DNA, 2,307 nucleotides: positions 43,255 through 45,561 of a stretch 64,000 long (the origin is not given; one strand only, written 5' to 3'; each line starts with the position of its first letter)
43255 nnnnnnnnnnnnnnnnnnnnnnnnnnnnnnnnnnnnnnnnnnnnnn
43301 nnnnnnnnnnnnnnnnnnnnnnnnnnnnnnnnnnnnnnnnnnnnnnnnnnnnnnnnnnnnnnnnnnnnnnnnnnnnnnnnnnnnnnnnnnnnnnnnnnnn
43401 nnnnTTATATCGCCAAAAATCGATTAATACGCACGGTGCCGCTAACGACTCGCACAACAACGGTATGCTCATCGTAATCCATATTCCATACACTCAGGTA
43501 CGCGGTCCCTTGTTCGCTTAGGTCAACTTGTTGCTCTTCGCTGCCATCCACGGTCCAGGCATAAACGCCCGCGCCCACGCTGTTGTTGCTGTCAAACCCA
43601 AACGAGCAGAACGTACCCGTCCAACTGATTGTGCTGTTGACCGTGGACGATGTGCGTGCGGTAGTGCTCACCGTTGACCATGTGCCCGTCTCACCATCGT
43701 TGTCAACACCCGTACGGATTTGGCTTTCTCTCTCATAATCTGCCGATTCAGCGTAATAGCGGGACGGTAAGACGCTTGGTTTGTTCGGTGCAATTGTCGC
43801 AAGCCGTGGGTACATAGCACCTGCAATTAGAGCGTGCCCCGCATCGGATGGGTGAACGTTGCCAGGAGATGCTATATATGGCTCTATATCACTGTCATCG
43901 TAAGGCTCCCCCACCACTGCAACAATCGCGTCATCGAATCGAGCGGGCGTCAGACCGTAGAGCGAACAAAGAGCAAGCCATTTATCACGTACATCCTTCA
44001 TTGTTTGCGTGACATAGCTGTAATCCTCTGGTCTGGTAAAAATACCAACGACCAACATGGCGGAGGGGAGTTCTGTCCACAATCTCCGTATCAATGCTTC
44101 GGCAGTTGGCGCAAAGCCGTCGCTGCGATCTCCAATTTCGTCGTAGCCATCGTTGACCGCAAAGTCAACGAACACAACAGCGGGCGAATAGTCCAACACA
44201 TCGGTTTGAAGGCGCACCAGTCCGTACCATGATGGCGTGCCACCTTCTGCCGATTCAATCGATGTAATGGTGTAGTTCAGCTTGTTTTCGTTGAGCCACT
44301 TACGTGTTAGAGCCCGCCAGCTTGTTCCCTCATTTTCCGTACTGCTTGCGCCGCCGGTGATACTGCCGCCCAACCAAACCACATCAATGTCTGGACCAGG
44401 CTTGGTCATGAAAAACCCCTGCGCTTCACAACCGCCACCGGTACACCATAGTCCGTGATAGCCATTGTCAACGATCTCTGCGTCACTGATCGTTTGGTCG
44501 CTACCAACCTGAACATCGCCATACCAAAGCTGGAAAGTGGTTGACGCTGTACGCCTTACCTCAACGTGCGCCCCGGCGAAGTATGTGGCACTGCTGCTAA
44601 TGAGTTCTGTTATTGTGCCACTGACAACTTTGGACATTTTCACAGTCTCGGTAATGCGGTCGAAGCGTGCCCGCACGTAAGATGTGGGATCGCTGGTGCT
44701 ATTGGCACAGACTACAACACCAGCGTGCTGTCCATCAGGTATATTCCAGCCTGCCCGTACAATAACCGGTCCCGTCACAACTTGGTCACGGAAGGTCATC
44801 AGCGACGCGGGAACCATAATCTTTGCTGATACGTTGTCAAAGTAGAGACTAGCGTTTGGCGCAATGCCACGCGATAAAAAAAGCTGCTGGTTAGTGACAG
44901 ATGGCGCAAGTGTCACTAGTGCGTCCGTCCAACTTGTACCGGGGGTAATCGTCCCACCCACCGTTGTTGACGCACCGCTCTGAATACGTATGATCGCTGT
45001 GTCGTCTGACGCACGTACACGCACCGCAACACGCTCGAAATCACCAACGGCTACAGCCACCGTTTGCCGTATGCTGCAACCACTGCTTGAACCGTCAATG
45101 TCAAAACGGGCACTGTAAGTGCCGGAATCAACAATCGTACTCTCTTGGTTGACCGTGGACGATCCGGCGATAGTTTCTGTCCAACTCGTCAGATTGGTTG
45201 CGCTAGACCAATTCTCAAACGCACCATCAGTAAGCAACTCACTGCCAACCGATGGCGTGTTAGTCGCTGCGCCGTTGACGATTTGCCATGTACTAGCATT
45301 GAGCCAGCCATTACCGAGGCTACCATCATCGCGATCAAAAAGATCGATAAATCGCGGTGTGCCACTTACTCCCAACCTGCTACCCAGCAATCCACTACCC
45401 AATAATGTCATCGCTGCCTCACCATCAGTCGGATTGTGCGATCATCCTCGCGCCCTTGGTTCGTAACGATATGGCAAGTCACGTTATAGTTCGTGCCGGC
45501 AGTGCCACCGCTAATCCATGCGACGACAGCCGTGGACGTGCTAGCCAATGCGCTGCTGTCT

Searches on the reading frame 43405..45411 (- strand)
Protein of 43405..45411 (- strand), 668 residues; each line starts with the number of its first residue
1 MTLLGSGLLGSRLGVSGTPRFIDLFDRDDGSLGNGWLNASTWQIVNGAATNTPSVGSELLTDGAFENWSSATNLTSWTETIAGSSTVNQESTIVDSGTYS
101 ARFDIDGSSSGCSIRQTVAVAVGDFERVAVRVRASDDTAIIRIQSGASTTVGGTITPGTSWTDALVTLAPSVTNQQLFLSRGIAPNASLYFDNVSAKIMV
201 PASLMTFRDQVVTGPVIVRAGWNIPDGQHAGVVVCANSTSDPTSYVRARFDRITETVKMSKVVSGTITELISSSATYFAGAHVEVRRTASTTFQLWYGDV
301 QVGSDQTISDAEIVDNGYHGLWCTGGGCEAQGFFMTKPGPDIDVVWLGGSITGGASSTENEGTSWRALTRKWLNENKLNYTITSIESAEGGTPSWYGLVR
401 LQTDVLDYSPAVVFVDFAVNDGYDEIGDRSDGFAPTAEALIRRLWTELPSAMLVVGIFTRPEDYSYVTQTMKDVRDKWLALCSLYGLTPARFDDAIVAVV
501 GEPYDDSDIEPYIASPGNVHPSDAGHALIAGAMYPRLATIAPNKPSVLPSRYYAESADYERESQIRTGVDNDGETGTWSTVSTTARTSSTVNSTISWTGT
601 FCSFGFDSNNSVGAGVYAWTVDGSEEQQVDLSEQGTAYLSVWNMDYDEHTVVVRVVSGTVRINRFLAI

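Call 85: search_protein_families(library=pfam, proteins=[window:43405-45411:-], max_evalue=0.0001)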
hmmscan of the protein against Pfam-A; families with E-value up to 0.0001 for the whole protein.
window:43405-45411:- (668 aa): 2 families
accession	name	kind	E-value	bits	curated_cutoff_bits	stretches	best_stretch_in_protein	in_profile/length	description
PF13472.12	Lipase_GDSL_2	-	7.3e-12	46.6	32.9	1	347-528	2-178/178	GDSL-like Lipase/Acylhydrolase family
PF00657.28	Lipase_GDSL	-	7.2e-05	23.5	23.6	0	344-530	1-205/208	GDSL-like Lipase/Acylhydrolase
